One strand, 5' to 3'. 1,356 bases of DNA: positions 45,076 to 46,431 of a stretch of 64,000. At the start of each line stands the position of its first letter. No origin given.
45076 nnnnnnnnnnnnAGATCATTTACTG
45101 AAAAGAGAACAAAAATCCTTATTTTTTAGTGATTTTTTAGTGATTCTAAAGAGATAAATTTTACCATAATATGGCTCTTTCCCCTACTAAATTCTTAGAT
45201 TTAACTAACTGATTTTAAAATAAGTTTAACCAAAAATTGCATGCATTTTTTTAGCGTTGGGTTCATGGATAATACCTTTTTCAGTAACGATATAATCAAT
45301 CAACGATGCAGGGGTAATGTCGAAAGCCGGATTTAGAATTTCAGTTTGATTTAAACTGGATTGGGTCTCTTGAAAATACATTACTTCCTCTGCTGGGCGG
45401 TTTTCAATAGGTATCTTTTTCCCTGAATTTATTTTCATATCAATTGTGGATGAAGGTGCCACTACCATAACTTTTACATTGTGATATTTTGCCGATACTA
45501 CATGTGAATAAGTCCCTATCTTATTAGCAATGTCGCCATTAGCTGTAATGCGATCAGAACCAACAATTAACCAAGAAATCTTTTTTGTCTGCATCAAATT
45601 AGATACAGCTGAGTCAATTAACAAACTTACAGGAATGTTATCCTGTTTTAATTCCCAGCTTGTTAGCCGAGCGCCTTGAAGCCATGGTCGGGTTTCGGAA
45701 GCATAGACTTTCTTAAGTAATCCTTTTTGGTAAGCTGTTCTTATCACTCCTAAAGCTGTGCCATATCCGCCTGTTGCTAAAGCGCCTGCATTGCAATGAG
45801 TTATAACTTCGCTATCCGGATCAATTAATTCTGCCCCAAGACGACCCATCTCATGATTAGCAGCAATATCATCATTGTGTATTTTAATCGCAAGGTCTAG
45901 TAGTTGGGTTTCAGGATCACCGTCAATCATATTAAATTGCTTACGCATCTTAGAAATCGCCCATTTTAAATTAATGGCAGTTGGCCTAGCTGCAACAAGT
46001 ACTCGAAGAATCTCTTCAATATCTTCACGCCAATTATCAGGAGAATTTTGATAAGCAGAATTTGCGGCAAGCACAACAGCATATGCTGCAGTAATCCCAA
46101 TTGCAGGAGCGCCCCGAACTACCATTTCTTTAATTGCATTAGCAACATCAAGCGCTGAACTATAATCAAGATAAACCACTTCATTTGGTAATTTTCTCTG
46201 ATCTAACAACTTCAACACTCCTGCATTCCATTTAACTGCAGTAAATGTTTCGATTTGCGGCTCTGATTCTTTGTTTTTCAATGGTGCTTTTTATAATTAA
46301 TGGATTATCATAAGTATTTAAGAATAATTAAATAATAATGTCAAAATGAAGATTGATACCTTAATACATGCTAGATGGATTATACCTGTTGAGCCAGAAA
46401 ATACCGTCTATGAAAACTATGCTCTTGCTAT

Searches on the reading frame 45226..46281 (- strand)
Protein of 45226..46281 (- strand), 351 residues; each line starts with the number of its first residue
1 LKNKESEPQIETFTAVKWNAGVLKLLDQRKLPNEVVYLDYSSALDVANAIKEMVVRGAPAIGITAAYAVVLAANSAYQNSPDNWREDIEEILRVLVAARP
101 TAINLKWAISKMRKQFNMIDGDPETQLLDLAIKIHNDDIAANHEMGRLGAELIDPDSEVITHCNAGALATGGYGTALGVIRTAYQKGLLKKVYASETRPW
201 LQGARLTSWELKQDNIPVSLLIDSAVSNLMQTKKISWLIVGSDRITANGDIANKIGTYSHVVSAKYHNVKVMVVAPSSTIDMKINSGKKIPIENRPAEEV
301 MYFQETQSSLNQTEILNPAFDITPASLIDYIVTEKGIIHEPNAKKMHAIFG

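Call 89: search_protein_families(library=pfam, proteins=[window:45226-46281:-], max_evalue=0.00001)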
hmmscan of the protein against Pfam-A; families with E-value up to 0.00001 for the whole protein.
window:45226-46281:- (351 aa): 1 family
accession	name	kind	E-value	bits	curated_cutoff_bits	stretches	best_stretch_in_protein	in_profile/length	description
PF01008.23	IF-2B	-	2.8e-77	260.1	22.4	1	55-339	2-279/280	Initiation factor 2 subunit family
